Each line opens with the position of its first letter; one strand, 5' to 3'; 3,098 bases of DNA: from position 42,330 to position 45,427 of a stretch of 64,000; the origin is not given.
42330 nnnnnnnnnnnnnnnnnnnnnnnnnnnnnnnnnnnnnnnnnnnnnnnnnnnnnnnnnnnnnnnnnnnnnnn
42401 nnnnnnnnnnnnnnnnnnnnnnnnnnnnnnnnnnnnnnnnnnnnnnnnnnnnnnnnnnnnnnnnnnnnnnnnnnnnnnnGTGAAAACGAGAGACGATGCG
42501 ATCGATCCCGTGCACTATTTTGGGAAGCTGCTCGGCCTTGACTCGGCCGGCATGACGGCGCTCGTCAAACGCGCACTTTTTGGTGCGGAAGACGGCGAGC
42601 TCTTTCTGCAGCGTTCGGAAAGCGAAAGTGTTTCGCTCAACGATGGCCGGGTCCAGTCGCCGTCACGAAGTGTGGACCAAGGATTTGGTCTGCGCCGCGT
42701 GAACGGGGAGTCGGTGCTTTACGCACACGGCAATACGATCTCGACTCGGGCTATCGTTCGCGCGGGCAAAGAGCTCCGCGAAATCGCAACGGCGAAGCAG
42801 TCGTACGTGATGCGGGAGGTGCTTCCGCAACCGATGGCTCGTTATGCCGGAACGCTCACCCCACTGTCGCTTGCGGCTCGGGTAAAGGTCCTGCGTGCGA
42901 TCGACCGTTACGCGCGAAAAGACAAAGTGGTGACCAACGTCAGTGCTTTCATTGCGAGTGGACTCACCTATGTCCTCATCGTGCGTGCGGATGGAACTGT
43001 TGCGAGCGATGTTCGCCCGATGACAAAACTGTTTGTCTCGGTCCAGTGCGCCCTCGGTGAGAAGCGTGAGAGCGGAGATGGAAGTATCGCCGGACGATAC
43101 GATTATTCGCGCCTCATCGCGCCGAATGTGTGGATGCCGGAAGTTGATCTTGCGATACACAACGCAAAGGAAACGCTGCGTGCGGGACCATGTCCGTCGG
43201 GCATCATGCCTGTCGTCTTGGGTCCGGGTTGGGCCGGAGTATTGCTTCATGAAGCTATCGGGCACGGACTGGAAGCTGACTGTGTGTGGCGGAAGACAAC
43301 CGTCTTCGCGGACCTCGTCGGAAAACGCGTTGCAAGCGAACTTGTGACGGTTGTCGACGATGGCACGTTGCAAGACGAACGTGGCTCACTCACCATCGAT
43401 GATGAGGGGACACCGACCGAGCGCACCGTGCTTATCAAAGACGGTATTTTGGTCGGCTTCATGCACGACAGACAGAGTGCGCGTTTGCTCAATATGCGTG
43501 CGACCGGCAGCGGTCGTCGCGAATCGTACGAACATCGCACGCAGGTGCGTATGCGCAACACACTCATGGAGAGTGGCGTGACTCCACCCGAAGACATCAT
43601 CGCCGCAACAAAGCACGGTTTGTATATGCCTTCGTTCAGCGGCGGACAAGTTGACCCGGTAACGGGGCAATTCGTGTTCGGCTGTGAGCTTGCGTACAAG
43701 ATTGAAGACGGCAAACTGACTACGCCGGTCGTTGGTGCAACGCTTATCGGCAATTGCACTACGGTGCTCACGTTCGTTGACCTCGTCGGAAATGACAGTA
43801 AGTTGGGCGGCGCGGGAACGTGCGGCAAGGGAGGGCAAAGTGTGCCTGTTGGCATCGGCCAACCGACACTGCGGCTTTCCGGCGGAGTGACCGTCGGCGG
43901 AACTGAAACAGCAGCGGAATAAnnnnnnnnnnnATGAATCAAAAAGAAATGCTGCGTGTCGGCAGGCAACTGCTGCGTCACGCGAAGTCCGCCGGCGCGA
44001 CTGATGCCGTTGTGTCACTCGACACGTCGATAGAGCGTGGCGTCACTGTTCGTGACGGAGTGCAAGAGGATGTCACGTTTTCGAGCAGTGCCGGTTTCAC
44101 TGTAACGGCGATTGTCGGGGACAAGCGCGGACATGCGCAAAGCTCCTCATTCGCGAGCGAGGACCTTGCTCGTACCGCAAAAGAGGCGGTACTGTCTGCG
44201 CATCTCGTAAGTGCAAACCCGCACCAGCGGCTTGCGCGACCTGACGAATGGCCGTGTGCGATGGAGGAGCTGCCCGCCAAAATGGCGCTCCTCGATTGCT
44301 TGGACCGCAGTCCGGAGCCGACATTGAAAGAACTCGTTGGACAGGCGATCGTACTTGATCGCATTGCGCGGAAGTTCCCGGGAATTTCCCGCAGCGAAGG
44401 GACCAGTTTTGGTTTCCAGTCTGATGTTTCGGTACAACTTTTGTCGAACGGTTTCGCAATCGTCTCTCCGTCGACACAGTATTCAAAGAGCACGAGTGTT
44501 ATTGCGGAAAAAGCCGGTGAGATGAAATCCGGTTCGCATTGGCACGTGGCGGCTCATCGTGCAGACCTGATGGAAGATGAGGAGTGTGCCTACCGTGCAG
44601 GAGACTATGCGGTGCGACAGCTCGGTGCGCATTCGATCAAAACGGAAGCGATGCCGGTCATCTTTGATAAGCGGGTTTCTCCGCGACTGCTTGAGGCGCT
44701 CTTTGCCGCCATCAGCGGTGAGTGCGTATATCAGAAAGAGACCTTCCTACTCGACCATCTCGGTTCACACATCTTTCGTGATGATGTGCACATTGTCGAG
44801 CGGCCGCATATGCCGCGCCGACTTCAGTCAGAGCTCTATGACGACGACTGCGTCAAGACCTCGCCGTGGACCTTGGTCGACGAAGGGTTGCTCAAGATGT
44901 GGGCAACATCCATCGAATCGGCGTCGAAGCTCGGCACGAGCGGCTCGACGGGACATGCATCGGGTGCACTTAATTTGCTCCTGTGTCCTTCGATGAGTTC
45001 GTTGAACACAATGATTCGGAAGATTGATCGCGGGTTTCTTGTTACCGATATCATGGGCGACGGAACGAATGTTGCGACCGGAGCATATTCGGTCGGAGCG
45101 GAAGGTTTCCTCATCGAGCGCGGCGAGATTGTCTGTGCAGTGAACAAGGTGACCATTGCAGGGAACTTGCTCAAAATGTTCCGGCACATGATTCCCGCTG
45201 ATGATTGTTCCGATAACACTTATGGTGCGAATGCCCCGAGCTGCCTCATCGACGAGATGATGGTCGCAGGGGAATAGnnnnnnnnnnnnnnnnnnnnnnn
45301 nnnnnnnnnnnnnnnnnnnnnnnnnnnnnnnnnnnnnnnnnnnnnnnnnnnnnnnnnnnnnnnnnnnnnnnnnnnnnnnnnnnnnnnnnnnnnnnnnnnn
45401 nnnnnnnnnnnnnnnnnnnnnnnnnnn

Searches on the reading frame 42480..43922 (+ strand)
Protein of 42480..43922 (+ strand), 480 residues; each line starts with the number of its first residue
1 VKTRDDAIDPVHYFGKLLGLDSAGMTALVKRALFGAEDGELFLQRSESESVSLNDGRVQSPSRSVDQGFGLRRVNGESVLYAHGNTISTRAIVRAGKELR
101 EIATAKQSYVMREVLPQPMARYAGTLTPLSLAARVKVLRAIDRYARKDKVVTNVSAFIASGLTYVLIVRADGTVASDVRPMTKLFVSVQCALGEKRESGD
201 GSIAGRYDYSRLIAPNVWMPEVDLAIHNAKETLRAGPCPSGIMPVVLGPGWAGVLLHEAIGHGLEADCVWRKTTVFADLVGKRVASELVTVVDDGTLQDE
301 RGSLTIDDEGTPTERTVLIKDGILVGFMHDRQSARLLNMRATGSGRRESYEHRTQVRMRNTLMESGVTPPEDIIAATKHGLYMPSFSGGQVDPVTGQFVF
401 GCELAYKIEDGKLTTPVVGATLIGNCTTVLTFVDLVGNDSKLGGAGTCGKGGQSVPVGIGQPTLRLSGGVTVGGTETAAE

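Call 37: search_protein_families(library=pfam, proteins=[window:42480-43922:+], max_evalue=0.00001)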
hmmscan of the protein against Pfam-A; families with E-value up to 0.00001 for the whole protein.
window:42480-43922:+ (480 aa): 3 families
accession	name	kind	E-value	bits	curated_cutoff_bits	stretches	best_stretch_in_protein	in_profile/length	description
PF19289.4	PmbA_TldD_3rd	-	1.2e-65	221.3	22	1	240-468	1-215/220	PmbA/TldA metallopeptidase C-terminal domain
PF01523.21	PmbA_TldD_1st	-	5.5e-10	39.7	20.9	1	40-103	2-65/65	PmbA/TldA metallopeptidase domain 1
PF19290.4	PmbA_TldD_2nd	-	3.5e-08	34.3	20.9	1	127-211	4-88/109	PmbA/TldA metallopeptidase central domain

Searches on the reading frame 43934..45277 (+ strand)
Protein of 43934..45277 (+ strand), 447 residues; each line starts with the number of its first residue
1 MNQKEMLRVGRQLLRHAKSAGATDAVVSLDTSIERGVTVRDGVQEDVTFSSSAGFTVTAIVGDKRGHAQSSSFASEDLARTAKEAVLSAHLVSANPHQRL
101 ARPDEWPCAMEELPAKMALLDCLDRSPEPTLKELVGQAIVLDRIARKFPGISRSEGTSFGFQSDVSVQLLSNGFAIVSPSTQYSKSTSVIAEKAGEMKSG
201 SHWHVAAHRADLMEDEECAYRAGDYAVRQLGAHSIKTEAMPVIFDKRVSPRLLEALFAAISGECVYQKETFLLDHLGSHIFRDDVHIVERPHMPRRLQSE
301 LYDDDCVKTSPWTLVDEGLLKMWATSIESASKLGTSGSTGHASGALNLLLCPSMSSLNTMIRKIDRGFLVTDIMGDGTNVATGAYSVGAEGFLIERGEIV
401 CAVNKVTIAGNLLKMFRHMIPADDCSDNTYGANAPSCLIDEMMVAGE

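Call 37: search_protein_families(library=pfam, proteins=[window:43934-45277:+], max_evalue=0.00001)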
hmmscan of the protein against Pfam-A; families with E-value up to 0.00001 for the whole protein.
window:43934-45277:+ (447 aa): 3 families
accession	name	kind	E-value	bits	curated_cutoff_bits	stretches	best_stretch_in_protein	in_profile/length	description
PF19289.4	PmbA_TldD_3rd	-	3.8e-52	177.1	22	1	238-446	2-220/220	PmbA/TldA metallopeptidase C-terminal domain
PF01523.21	PmbA_TldD_1st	-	1.7e-07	31.7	20.9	1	27-89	3-65/65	PmbA/TldA metallopeptidase domain 1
PF19290.4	PmbA_TldD_2nd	-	5.7e-07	30.4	20.9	0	127-230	4-109/109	PmbA/TldA metallopeptidase central domain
